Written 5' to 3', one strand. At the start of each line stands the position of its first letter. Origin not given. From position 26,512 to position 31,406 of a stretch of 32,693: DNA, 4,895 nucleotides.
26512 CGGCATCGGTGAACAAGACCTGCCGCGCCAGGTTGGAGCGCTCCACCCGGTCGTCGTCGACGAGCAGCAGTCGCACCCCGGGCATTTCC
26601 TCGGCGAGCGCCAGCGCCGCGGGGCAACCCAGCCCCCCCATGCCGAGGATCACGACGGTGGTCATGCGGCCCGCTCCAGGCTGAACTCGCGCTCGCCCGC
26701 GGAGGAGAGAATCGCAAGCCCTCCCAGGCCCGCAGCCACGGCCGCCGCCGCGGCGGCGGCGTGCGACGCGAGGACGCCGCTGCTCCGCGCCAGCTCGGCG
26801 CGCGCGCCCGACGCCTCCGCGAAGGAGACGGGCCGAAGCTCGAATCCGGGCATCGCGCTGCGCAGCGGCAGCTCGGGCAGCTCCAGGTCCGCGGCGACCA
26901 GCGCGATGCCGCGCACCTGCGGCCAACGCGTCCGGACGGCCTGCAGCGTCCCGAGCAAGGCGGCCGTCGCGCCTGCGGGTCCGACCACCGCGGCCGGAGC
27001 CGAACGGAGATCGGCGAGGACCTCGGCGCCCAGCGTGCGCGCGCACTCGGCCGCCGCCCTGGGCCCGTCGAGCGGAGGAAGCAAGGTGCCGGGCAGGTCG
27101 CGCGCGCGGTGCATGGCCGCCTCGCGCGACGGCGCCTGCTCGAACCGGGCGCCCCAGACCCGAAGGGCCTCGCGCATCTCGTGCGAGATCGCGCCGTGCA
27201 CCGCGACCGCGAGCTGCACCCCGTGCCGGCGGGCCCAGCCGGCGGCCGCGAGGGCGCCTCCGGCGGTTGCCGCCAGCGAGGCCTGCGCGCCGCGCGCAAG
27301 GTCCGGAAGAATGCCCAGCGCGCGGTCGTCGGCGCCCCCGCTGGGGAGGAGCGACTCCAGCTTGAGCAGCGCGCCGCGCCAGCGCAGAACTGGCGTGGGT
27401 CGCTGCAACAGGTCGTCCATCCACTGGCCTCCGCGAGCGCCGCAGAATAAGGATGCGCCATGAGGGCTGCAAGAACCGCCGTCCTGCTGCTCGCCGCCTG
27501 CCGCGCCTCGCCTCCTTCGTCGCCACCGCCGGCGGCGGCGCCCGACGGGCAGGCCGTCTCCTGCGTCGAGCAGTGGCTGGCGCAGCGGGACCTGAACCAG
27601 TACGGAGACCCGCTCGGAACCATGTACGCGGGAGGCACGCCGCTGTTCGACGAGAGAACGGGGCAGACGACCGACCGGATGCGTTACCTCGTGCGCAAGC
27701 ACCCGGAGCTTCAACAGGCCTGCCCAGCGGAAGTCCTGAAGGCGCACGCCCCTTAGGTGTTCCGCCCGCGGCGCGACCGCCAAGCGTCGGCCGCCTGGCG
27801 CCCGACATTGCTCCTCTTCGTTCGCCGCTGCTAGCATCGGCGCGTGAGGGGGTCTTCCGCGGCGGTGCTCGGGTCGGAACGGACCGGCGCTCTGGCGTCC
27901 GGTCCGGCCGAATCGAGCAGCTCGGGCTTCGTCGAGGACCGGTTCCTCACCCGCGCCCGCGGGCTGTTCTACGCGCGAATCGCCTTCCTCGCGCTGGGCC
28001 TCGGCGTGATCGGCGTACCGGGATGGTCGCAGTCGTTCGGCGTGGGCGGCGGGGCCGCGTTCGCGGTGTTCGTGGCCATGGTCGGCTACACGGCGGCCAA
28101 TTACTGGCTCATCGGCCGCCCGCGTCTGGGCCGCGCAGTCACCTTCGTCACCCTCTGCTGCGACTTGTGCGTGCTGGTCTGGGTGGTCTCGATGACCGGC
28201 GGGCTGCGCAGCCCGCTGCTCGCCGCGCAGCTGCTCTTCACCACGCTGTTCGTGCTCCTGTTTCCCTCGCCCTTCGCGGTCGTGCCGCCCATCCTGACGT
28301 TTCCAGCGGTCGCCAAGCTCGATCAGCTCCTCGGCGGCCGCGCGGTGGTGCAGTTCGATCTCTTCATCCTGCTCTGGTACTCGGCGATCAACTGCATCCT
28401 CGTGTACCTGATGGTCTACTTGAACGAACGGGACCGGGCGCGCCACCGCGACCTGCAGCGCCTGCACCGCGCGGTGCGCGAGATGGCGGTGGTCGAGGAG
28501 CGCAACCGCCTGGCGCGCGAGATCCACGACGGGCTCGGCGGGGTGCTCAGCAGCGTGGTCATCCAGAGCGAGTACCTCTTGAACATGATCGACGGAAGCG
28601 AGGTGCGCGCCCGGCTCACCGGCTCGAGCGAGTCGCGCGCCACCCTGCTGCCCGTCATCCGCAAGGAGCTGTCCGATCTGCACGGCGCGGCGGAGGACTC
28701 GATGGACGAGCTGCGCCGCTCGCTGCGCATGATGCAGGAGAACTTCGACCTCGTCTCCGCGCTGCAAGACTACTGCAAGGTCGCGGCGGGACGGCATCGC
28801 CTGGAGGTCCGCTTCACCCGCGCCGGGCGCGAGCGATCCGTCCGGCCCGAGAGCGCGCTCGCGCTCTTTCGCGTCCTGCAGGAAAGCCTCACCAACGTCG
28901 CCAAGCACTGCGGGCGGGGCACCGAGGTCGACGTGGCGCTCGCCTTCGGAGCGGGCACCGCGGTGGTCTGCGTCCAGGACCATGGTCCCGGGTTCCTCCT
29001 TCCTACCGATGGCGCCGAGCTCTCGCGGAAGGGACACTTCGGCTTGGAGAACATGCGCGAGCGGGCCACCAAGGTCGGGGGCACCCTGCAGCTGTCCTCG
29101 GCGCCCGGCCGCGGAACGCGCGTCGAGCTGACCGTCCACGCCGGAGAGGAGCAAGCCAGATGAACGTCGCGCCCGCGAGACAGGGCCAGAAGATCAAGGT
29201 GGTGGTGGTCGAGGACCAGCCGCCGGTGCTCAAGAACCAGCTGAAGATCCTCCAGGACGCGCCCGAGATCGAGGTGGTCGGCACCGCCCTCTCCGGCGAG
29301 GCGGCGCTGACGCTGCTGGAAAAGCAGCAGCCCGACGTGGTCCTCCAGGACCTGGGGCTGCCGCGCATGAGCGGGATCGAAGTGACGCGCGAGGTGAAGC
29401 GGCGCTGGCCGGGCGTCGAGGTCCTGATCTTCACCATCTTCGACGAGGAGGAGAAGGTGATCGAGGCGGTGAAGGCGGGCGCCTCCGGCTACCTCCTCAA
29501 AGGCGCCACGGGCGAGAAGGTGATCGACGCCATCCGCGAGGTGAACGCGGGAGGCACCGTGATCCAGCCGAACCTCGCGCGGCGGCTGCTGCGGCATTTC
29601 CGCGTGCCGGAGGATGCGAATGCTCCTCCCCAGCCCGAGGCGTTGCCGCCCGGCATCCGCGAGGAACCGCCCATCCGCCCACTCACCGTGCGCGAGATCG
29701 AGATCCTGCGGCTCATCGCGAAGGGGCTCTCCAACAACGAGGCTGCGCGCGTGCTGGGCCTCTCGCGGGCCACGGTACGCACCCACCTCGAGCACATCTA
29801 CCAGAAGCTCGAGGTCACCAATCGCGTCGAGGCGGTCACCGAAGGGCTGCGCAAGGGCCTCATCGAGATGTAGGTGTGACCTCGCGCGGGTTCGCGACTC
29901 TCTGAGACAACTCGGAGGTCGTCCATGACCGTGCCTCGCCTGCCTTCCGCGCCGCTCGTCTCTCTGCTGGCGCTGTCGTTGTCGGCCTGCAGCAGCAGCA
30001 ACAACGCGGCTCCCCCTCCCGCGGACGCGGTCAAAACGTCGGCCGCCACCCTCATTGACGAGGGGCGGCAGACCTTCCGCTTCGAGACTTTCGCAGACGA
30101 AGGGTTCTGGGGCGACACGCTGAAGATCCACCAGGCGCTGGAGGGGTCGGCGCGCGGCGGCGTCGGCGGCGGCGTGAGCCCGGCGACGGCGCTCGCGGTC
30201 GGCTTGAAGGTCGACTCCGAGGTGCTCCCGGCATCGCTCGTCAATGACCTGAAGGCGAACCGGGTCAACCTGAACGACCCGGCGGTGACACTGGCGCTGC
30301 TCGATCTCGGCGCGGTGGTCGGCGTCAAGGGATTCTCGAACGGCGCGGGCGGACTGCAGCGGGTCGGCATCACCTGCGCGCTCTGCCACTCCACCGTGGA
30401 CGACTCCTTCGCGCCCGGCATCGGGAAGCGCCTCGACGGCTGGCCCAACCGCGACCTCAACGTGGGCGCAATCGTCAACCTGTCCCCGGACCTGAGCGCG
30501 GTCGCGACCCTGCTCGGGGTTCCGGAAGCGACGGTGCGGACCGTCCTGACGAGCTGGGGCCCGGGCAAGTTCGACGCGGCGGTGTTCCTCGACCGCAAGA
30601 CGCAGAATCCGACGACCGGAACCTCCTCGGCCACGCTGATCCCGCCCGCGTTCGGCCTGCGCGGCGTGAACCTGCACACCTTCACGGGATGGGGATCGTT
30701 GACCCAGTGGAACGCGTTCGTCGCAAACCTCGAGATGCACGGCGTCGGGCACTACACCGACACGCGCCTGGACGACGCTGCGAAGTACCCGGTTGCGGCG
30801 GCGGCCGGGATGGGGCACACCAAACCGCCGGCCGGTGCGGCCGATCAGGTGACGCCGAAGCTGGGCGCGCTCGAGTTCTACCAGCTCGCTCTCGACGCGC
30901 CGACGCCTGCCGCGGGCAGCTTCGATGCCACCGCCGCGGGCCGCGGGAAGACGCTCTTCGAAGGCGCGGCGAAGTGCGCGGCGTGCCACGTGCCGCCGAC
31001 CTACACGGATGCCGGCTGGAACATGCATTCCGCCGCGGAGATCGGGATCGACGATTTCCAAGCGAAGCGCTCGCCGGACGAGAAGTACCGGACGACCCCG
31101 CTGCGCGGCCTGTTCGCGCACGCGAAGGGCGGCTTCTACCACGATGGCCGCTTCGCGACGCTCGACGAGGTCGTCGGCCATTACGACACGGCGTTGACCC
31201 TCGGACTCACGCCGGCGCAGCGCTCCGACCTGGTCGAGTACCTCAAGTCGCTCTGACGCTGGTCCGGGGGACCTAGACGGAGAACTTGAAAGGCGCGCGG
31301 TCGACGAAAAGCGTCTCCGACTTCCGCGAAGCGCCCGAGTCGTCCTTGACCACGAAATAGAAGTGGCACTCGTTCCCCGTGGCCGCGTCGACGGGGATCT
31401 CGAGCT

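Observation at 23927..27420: Six-gene translationally coupled E1 / ubiquitin-like carrier / JAMM / CysM operon in which each enzyme is paired with a degenerate paralogue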

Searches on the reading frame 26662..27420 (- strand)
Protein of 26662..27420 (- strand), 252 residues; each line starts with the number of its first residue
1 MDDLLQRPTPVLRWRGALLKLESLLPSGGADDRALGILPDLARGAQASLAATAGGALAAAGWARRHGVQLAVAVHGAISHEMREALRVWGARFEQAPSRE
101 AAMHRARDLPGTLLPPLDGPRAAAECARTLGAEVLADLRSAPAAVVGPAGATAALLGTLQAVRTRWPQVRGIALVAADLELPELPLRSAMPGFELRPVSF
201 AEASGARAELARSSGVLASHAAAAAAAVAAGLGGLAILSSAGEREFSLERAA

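Call 10: search_protein_families(library=pfam, proteins=[window:26662-27420:-], max_evalue=1)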
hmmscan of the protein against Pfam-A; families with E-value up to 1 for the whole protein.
window:26662-27420:- (252 aa): 1 family
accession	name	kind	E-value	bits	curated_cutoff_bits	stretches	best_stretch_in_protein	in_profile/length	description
PF00291.31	PALP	-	3e-17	63.3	35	1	5-173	4-189/295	Pyridoxal-phosphate dependent enzyme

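Call 11: search_protein_families(library=ncbifam, proteins=[window:26662-27420:-], max_evalue=1)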
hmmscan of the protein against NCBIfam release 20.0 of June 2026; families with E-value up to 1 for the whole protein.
window:26662-27420:- (252 aa): 8 families
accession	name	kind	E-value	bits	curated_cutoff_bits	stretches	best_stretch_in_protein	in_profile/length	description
TIGR01136.1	cysKM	subfamily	2.5e-05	23.8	344.15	1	49-174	61-196/299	cysteine synthase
NF008735.0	PRK11761.1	equivalog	0.0012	18.2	413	1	18-172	30-198/296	cysteine synthase CysM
TIGR03945.1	PLP_SbnA_fam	equivalog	0.0051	15.9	349.95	1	127-174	153-199/304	2,3-diaminopropionate biosynthesis protein SbnA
TIGR01138.1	cysM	equivalog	0.0097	15.5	394.2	1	18-110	26-124/290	cysteine synthase B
TIGR01139.1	cysK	equivalog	0.013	14.8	350.95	1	51-173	63-195/298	cysteine synthase A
NF005035.0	PRK06450.1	equivalog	0.014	14.2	301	1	8-163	58-217/338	threonine synthase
NF006390.0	PRK08639.1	equivalog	0.027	13.5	421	1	86-172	125-208/418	threonine ammonia-lyase IlvA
NF005147.0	PRK06608.1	equivalog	0.034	13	380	1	56-170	85-201/339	serine/threonine dehydratase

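Call 13: find_homologous_proteins(query=window:26662-27420:-, max_evalue=0.001)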
Query window:26662-27420:- (252 aa): 75 proteins with E <= 0.001 among 8000 candidates.
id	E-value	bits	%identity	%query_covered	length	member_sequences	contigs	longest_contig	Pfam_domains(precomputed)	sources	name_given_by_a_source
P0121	5.4e-146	503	100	100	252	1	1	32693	PF00291.32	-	-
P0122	3.2e-130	451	90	100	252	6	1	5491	PF00291.32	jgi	jgi:cysteine synthase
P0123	3.0e-127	441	88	100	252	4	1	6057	PF00291.32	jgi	jgi:cysteine synthase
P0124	3.8e-126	438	86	100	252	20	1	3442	PF00291.32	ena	-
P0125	5.9e-125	434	86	100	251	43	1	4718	PF00291.32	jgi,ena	-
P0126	4.3e-124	431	86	100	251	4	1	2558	PF00291.32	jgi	jgi:cysteine synthase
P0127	3.4e-119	415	84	99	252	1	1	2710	PF00291.32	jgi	jgi:cysteine synthase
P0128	5.7e-119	414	85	100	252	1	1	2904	PF00291.32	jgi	jgi:cysteine synthase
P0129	2.2e-118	412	83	100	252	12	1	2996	PF00291.32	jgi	jgi:cysteine synthase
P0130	1.4e-116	406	82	100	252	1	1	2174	PF00291.32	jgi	jgi:cysteine synthase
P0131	1.5e-116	406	81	100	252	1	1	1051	PF00291.32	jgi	jgi:cysteine synthase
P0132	1.9e-116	406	81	100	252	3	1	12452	PF00291.32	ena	-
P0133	3.3e-116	405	82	100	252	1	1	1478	PF00291.32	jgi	-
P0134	1.0e-115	403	82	100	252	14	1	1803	PF00291.32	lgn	-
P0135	5.5e-115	401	82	100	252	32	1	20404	PF00291.32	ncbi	ncbi:MAG TPA: pyridoxal-phosphate dependent enzyme [Myxococcales bacterium]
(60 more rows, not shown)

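Call 66: predict_structure(alignment_id=A4)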
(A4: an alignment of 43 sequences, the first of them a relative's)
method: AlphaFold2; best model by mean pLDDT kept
length: 252 residues; sequences in the alignment: 43
mean_pLDDT: 94.6   pTM: 0.91
mean pLDDT of the five models: 94.6, 92.8, 92.2, 92.0, 91.5
residues with pLDDT >= 90: 231; 70-90: 15; 50-70: 3; < 50: 3
segments of 3 or more residues with pLDDT < 50: none
pLDDT, mean of each block of 10 residues (from residue 1): 75 97 94 96 98 97 96 96 95 96 97 97 97 96 98 97 98 97 93 96 96 95 98 97 81 51
secondary structure, 60 per line:
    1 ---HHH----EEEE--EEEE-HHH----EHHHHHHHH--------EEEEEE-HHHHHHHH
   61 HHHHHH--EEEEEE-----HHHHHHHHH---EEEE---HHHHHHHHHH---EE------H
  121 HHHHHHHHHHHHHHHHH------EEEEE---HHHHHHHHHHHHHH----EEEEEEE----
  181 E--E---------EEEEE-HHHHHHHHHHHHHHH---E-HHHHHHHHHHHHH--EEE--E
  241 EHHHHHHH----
elements in order: E11-14 E17-20 H30-37 E46-51 H53-66 E69-74 H80-88 E92-95 H99-108 H120-137 E144-148 H152-165 E170-176 E194-198 H200-214 H220-232 E235-237 H242-248

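Call 69: fold_search(model_id=the predicted structure, library=pdb)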
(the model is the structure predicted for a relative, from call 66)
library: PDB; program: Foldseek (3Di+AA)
matches with E <= 10: 1812; with E <= 0.001: 485
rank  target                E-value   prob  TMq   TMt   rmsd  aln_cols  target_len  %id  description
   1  3x44_A                1.8e-16  1.00  0.82  0.66   4.3       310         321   22  Crystal structure of O-ureido-L-serine-bound K43A mutant of O-ureido-L-serine synthase (released 2015-07-29)
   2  3x43_A                5.7e-16  1.00  0.82  0.67   4.9       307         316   22  Crystal structure of O-ureido-L-serine synthase (released 2015-07-29)
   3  4lmb                  6.0e-16  1.00  0.81  0.67   3.7       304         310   22  Crystal structure analysis of O-acetylserine sulfhydrylase CysK2 complexed with cystine from Microcystis aeruginosa 7806 (released 2014-06-04)
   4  5d85                  9.8e-16  1.00  0.79  0.64   4.1       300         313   16  Staphyloferrin B precursor biosynthetic enzyme SbnA bound to aminoacrylate intermediate (released 2016-02-03)
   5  8b9y_B                1.7e-15  1.00  0.77  0.63   4.5       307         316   18  Cysteine Synthase from Trypanosoma cruzi with PLP and OAS (released 2023-05-31)
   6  5jis_C                1.7e-15  1.00  0.74  0.57   4.7       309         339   18  The Crystal Structure of O-acetyl serine sulfhydralase from Brucella abortus (released 2017-04-05)
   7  3x43_B                2.3e-15  1.00  0.82  0.66   3.9       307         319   22  Crystal structure of O-ureido-L-serine synthase (released 2015-07-29)
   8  8sru_C                2.6e-15  1.00  0.81  0.68   3.8       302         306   19  Crystal structure of O-acetyl-L-serine sulfhydrylase A (CysK) from Staphylococcus aureus NCTC 8325 complexed with a se (released 2024-11-13)
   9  8sru_A                2.6e-15  1.00  0.81  0.68   3.8       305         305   19  Crystal structure of O-acetyl-L-serine sulfhydrylase A (CysK) from Staphylococcus aureus NCTC 8325 complexed with a se (released 2024-11-13)
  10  5i7a_A                2.6e-15  1.00  0.77  0.69   4.6       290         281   23  Mycobacterium tuberculosis CysM in complex with the Urea-scaffold inhibitor 1 [3-(3-(3,4-Dichlorophenyl)ureido)benzoic (released 2016-08-17)
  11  8sru_B                3.0e-15  1.00  0.80  0.65   4.2       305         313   19  Crystal structure of O-acetyl-L-serine sulfhydrylase A (CysK) from Staphylococcus aureus NCTC 8325 complexed with a se (released 2024-11-13)
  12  8b9y_D                3.2e-15  1.00  0.79  0.63   4.0       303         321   18  Cysteine Synthase from Trypanosoma cruzi with PLP and OAS (released 2023-05-31)
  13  8t2c_B                3.4e-15  1.00  0.81  0.68   3.9       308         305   19  Crystal structure of O-acetyl-L-serine sulfhydrylase A (CysK) from Staphylococcus aureus NCTC 8325 complexed with a Cy (released 2024-12-18)
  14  3x44_B                4.6e-15  1.00  0.85  0.69   3.7       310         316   22  Crystal structure of O-ureido-L-serine-bound K43A mutant of O-ureido-L-serine synthase (released 2015-07-29)
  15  8srt_B                4.6e-15  1.00  0.83  0.68   3.8       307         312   18  Crystal structure of the O-acetyl-L-serine sulfhydrylase A (CysK) holoenzyme from Staphylococcus aureus NCTC 8325 (released 2024-11-13)
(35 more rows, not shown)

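Call 86: search_protein_families(library=padloc, proteins=[window:26662-27420:-], max_evalue=0.001)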
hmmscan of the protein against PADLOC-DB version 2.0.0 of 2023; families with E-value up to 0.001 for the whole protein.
window:26662-27420:- (252 aa): 0 families

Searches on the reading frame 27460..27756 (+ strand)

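Call 10: search_protein_families(library=pfam, proteins=[window:27460-27756:+], max_evalue=1)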
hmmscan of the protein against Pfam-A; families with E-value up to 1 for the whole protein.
window:27460-27756:+ (98 aa): 0 families

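Call 11: search_protein_families(library=ncbifam, proteins=[window:27460-27756:+], max_evalue=1)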
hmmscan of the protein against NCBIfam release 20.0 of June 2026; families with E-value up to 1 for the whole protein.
window:27460-27756:+ (98 aa): 1 family
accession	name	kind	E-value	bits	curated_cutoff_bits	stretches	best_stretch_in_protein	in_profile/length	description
NF041601.1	PA5502_lipo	equivalog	0.031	13.9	285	1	7-56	14-62/237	PA5502 family lipoprotein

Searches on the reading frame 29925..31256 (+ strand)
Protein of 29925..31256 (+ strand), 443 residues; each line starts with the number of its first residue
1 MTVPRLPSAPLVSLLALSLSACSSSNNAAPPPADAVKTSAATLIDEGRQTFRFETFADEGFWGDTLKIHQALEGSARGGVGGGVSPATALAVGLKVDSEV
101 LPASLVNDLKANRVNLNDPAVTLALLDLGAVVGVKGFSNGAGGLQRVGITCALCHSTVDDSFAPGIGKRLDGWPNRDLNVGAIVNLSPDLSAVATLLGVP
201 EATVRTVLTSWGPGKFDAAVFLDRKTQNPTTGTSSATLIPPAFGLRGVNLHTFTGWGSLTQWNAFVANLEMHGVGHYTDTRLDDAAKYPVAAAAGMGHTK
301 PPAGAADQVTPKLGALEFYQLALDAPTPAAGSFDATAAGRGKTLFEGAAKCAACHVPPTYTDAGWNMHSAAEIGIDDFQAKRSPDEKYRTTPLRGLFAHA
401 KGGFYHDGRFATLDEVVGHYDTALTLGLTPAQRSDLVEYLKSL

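Call 72: search_protein_families(library=pfam, proteins=[window:29925-31256:+], max_evalue=0.0001)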
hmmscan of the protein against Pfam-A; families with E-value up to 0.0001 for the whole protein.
window:29925-31256:+ (443 aa): 2 families
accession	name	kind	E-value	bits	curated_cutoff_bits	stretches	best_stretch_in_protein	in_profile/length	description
PF00034.26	Cytochrom_C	-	2.3e-05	26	21.3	0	340-443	3-89/90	Cytochrome c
PF06537.16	DHOR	-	9.4e-05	21.5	22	0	374-443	423-499/499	Di-haem oxidoreductase, putative peroxidase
